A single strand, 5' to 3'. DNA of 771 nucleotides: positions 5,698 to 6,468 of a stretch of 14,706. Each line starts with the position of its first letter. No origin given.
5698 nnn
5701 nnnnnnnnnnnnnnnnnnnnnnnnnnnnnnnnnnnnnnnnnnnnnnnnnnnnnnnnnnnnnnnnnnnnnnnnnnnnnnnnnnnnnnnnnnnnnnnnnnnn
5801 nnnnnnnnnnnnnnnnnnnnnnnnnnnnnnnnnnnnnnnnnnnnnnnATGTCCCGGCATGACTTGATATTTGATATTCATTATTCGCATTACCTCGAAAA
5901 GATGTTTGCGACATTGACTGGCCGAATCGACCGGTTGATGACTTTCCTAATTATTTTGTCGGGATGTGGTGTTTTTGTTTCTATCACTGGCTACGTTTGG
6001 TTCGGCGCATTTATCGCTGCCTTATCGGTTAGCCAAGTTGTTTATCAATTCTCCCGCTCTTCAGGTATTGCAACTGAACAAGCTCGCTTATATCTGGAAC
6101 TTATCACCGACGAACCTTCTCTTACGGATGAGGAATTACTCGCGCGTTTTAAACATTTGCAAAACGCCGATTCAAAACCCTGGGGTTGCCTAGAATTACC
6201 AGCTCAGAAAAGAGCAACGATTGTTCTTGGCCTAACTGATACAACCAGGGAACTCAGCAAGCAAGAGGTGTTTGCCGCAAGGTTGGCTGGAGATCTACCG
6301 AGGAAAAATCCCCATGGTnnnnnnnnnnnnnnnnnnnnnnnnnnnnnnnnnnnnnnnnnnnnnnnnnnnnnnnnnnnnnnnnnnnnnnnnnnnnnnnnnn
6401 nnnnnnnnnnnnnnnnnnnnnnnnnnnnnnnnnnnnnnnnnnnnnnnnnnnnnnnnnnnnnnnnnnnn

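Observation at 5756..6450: Compact plus-strand cassette: 2-TM protein flanked by two tiny proline-rich ORFs, ending in a terminator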

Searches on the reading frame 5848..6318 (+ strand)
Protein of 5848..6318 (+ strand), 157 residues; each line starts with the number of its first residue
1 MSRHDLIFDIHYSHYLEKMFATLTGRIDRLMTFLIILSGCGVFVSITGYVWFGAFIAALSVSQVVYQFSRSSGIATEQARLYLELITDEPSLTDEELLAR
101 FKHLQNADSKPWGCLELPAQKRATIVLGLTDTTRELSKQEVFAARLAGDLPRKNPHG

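Call 7: search_protein_families(library=pfam, proteins=[window:5848-6318:+], max_evalue=0.01)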
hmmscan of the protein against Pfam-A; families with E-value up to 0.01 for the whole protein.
window:5848-6318:+ (157 aa): 0 families

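Call 9: search_protein_families(library=phrogs, proteins=[window:5848-6318:+], max_evalue=0.01)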
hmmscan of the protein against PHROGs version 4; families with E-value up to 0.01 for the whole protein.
window:5848-6318:+ (157 aa): 3 families
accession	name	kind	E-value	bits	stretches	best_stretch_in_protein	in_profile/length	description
phrog_6315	-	unknown function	1e-39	136.8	1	2-152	3-152/152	-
phrog_23697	-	unknown function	2.3e-12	48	1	75-154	2-80/91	-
phrog_11791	-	unknown function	0.0077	16.8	1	2-62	9-70/173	-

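Call 10: search_protein_families(library=padloc, proteins=[window:5848-6318:+], max_evalue=0.01)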
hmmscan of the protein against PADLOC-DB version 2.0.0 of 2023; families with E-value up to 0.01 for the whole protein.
window:5848-6318:+ (157 aa): 0 families

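Call 11: search_protein_families(library=ncbifam, proteins=[window:5848-6318:+], max_evalue=0.01)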
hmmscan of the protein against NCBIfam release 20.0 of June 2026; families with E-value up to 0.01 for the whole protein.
window:5848-6318:+ (157 aa): 0 families

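Call 13: find_homologous_proteins(query=window:5848-6318:+, max_evalue=0.001)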
Query window:5848-6318:+ (157 aa): 27 proteins with E <= 0.001 among 173 candidates.
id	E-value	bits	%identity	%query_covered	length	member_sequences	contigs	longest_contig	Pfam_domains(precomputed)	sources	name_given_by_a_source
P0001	2.0e-87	308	90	100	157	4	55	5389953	-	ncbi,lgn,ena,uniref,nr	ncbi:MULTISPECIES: hypothetical protein [Klebsiella pneumoniae complex]|uniref:hypothetical protein 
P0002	1.4e-86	306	93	98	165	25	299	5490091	-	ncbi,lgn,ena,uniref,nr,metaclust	ncbi:TPA: hypothetical protein ACN68R_000887 [Klebsiella pneumoniae]|uniref:hypothetical protein n=1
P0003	9.8e-86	303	90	100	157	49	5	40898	-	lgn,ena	-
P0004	1.2e-78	280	86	97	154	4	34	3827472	-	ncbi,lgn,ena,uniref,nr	ncbi:hypothetical protein ACX3OY_17235 [Citrobacter farmeri]|uniref:hypothetical protein n=1 Tax=Cit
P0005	2.1e-76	273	85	97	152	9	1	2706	-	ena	-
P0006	3.1e-76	272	80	97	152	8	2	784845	-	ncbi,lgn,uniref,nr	ncbi:hypothetical protein [Kosakonia cowanii]|uniref:hypothetical protein n=1 Tax=Kosakonia cowanii 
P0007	7.8e-75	268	82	97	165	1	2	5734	-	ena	-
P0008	4.0e-74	265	82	97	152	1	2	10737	-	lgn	-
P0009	3.4e-70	253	75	98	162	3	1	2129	-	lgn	-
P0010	4.0e-64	233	74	96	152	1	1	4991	-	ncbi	ncbi:hypothetical protein D3C75_448800 [compost metagenome]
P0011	1.0e-63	232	72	96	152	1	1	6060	-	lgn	-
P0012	2.2e-63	230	71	96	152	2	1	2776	-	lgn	-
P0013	1.4e-62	228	70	96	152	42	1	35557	-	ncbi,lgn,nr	ncbi:TPA: hypothetical protein R1S00_004057 [Enterobacter hormaechei]|nr:hypothetical protein [Enter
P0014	4.2e-62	226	70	96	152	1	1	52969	-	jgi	-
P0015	4.5e-62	226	71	96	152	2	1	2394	-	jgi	-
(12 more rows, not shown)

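Call 15: find_related_loci(query=A1, collection=genome_contigs, flank=4000)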
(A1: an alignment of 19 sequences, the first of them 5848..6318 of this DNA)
Query A1 (157 aa) in genome_contigs; peptide patterns used: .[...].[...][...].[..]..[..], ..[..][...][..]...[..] (x = any residue, [..] = any of these).
61 stretches matched a pattern; 2 encode a relative of the query (tblastn E <= 1e-3); 2 distinct loci.
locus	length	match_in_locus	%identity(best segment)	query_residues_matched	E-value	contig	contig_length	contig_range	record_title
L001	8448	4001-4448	38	1-151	7e-29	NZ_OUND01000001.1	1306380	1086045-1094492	Arsenophonus endosymbiont of Aleurodicus floccissimus strain ARAF, whole genome shotgun sequence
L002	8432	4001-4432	37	1-143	9e-23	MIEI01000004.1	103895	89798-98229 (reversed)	Pantoea brenneri strain LMG 5343 LMG_5343_Contig0004_, whole genome shotgun sequence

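Call 16: find_related_loci(query=A1, collection=viral_contigs, flank=4000)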
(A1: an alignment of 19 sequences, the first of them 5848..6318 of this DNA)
Query A1 (157 aa) in viral_contigs; peptide patterns used: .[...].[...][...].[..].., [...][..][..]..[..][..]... (x = any residue, [..] = any of these).
75 stretches matched a pattern; 49 encode a relative of the query (tblastn E <= 1e-3); 48 distinct loci.
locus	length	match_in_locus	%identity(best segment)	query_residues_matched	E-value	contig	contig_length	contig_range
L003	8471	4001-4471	100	1-157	9e-106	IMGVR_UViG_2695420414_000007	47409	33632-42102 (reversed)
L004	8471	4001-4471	100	1-157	9e-106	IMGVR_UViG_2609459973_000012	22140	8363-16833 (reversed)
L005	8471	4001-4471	97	1-157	1e-101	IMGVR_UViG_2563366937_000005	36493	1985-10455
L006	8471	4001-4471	92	1-157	7e-97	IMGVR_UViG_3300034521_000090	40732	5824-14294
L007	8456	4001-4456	80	1-152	2e-83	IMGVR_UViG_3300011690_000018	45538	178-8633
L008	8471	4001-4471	90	1-157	1e-95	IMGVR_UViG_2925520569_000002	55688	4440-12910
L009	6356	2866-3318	70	1-151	1e-63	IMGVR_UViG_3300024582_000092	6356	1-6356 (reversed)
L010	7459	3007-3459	69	1-151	2e-63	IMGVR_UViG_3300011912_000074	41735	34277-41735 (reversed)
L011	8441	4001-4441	71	5-151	1e-62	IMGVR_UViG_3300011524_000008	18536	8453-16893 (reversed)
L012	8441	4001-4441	71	5-151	1e-62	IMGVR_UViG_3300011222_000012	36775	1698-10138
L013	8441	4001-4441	71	5-151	1e-62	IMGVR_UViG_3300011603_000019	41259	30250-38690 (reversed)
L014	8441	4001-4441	71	5-151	1e-62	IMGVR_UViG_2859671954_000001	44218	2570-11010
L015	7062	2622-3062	71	5-151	1e-62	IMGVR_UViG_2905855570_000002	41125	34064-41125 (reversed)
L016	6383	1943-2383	71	5-151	1e-62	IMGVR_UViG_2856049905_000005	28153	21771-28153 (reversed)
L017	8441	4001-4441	71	5-151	1e-62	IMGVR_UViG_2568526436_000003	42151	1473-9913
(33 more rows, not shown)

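Call 41: predict_structure(alignment_id=A1)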
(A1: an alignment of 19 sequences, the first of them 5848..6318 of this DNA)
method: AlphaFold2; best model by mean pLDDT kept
length: 157 residues; sequences in the alignment: 19
mean_pLDDT: 76.5   pTM: 0.65
mean pLDDT of the five models: 76.5, 74.1, 71.6, 71.5, 69.0
residues with pLDDT >= 90: 0; 70-90: 129; 50-70: 24; < 50: 4
segments of 3 or more residues with pLDDT < 50: 154-157
pLDDT, mean of each block of 10 residues (from residue 1): 81 86 81 73 60 71 74 80 85 84 78 79 81 77 75 52
secondary structure, 60 per line:
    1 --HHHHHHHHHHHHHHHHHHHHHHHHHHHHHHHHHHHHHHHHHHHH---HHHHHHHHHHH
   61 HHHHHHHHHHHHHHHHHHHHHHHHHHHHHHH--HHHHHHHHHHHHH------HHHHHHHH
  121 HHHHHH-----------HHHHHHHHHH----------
elements in order: H3-46 H50-91 H94-106 H113-126 H138-147

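Call 43: search_protein_representatives(alignment_id=A1)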
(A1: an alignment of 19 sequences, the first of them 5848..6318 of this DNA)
Query: 19 sequences, 158 profile positions. Proteins with E-value up to 0.001 (for the whole library): 259; up to 1e-10: 141; up to 1e-30: 20. The best 150 are listed.
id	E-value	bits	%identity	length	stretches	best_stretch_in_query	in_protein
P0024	1.3e-69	249.2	-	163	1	1-155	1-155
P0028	6.2e-60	217.7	-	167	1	1-156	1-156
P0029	4.0e-50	185.9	-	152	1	1-152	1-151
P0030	2.3e-49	183.4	-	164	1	1-155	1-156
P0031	1.3e-47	177.7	-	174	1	3-154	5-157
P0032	2.5e-47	176.8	-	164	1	1-154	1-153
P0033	2.2e-45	170.5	-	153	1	1-153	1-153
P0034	1.9e-38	147.9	-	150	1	1-148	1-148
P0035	3.7e-38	147.0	-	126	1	1-120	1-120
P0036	2.9e-37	144.1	-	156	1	1-152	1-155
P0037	3.6e-36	140.5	-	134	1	31-156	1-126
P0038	4.2e-36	140.3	-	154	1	1-152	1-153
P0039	1.5e-35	138.5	-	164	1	1-149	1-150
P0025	2.2e-35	138.0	-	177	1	58-152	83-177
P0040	8.0e-35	136.1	-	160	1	1-152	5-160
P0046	1.2e-30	122.6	-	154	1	1-151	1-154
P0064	6.7e-26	107.1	-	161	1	1-156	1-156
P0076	1.2e-23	99.8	-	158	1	1-153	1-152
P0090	7.3e-21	90.8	-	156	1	1-154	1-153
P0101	5.5e-19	84.7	-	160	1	10-151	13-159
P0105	2.2e-18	82.7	-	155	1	1-154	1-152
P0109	1.2e-17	80.3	-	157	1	6-152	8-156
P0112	2.1e-17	79.6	-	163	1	3-154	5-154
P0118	1.7e-16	76.5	-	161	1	2-155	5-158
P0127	1.5e-15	73.5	-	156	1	5-148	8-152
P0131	1.1e-14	70.6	-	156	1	2-155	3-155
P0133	2.8e-14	69.4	-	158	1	2-154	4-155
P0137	9.7e-14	67.6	-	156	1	2-151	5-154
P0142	4.2e-13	65.6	-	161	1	4-151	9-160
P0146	7.6e-13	64.7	-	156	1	2-147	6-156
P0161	3.8e-11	59.2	-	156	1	1-148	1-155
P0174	3.7e-10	56.0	-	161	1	5-149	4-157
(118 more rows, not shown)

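Call 44: list_cluster_members(proteins=[window:5756-5836:+, window:6314-6388:+, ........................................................, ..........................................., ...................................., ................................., window:5848-6318:+, window:5513-5836:+])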
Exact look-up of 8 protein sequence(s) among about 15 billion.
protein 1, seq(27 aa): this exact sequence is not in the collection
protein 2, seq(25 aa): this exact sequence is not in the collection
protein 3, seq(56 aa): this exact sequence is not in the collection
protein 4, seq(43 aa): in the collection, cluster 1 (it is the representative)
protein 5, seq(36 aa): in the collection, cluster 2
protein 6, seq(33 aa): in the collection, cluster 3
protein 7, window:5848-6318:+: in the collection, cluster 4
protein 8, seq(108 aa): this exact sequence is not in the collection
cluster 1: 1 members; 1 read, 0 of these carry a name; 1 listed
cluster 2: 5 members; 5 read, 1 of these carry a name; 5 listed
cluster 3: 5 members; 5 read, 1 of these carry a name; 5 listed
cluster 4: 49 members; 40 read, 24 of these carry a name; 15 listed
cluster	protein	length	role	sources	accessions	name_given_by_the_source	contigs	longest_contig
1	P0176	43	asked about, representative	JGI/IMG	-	-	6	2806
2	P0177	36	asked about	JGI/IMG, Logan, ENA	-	-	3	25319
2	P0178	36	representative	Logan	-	-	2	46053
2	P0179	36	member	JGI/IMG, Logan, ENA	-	hypothetical protein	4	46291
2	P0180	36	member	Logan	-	-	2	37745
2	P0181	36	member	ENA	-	-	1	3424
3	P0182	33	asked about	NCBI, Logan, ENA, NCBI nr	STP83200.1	Uncharacterised protein [Enterobacter hormaechei]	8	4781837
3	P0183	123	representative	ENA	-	-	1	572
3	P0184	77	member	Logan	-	-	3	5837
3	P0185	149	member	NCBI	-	-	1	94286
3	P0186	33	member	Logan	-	-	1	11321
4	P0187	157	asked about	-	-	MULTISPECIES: hypothetical protein [Klebsiella/Raoultella group]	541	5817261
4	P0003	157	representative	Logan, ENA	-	-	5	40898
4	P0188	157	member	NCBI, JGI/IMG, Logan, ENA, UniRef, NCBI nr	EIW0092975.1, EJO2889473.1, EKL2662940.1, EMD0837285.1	hypothetical protein PAG72_23990 [Klebsiella pneumoniae] | hypothetical protein | hypothetical protein n=1 Tax=Klebsiella TaxID=570 RepID=UPI0009E2997C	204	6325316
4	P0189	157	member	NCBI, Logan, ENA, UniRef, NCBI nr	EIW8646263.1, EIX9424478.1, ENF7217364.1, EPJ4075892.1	TPA: hypothetical protein ACMEXF_001039 [Klebsiella pneumoniae] | hypothetical protein n=1 Tax=Klebsiella pneumoniae TaxID=573 RepID=UPI0016478C20 | hypothetical protein [Klebsiella pneumoniae]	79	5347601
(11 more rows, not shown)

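Call 45: fold_search(model_id=the predicted structure, library=pdb)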
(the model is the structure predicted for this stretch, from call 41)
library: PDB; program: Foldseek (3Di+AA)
matches with E <= 10: 59; with E <= 0.001: 0
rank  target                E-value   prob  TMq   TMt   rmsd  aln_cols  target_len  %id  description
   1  6uuj_E                1.2e+00  0.28  0.33  0.32  18.8       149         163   14  Structure of PE5-PPE4-EspG3 complex from the type VII (ESX-3) secretion system, space group P212121 (released 2020-01-29)
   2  6z0c_D                1.3e+00  0.35  0.40  0.35  13.8       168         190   15  Structure of in silico modelled artificial Maquette-3 protein (released 2021-03-17)
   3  6z0c_A                2.3e+00  0.28  0.43  0.36  14.7       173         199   12  Structure of in silico modelled artificial Maquette-3 protein (released 2021-03-17)
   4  9s98_A                2.5e+00  0.25  0.39  0.34  13.6       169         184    8  CdvB2 filament - high twist, class A (released 2026-01-28)
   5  2y44                  2.7e+00  0.08  0.22  0.20  19.1       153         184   10  Crystal structure of GARP from Trypanosoma congolense (released 2011-03-30)
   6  6uuj_B                2.8e+00  0.10  0.29  0.28  19.3       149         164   17  Structure of PE5-PPE4-EspG3 complex from the type VII (ESX-3) secretion system, space group P212121 (released 2020-01-29)
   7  7cbc_B                2.8e+00  0.09  0.27  0.16  19.2       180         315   18  Crystal structure of a de novo designed switch protein caging a hemagglutinin binder (released 2020-12-23)
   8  6uuj_H                3.0e+00  0.18  0.36  0.35  18.5       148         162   15  Structure of PE5-PPE4-EspG3 complex from the type VII (ESX-3) secretion system, space group P212121 (released 2020-01-29)
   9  7cbc_A                3.1e+00  0.11  0.30  0.17  18.8       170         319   16  Crystal structure of a de novo designed switch protein caging a hemagglutinin binder (released 2020-12-23)
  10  6z0c_C                3.3e+00  0.21  0.43  0.36  14.7       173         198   12  Structure of in silico modelled artificial Maquette-3 protein (released 2021-03-17)
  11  9s98_B                3.3e+00  0.14  0.35  0.30  15.9       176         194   10  CdvB2 filament - high twist, class A (released 2026-01-28)
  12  6z0c_B                3.6e+00  0.20  0.43  0.36  14.9       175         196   14  Structure of in silico modelled artificial Maquette-3 protein (released 2021-03-17)
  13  7t03_MODEL_1_A        3.6e+00  0.08  0.18  0.25  19.2       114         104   10  NMR structure of a designed cold unfolding four helix bundle (released 2022-03-02)
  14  9s97_C                4.0e+00  0.11  0.31  0.27  14.5       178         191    9  CdvB2 filament - low twist (released 2026-01-28)
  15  6uuj_K                4.0e+00  0.04  0.21  0.21  18.9       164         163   14  Structure of PE5-PPE4-EspG3 complex from the type VII (ESX-3) secretion system, space group P212121 (released 2020-01-29)
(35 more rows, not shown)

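Call 48: search_protein_families(library=pfam, alignment_id=A2, max_evalue=0.01)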
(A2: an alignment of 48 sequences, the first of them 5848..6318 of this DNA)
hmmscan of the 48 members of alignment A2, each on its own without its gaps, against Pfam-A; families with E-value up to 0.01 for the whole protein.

A. member 1, window:5848-6318:+ (157 aa): 0 families

B. families by the number of members that match (of 48 scanned): 4 families
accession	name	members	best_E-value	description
PF00501.34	AMP-binding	1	0.0019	AMP-binding enzyme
PF16581.11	HIGH_NTase1_ass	1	0.0051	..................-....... C-terminal region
PF02283.22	CobU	1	0.0063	Cobinamide kinase / cobinamide phosphate guanyltransferase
PF04780.17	DUF629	1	0.0081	Protein of unknown function (DUF629)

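Call 49: find_encoding_contigs(protein=P0076, flank=1500, max_places=3)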
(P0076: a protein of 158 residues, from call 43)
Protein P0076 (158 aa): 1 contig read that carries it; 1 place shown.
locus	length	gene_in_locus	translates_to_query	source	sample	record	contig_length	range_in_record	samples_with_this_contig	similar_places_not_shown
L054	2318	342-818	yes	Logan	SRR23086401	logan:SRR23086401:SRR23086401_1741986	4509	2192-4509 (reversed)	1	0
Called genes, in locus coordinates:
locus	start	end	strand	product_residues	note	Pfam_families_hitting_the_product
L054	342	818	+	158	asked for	-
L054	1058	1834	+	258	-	PF18753:Nmad2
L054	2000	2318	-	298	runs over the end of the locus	PF18742:DpnII-MboI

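Call 50: find_encoding_contigs(protein=P0131, flank=1500, max_places=3)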
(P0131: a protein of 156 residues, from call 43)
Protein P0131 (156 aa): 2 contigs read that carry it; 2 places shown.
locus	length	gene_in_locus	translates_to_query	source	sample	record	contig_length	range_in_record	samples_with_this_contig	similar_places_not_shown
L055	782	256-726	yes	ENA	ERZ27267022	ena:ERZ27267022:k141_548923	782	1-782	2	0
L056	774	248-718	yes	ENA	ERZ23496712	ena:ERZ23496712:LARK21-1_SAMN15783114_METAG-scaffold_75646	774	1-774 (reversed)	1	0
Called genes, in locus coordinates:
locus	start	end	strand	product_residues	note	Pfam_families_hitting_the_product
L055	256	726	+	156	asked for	-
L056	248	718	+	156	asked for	-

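Call 52: find_encoding_contigs(protein=P0046, flank=2500, max_places=3)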
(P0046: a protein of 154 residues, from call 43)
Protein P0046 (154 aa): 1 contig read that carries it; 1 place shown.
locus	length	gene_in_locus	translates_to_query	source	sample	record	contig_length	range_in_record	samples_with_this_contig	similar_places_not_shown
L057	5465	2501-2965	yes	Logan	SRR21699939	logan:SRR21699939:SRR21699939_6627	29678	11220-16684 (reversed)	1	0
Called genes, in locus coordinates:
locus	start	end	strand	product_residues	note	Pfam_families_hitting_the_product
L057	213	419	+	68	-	-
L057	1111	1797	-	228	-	-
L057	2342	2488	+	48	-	-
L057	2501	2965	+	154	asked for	-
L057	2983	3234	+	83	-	-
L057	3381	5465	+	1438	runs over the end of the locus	-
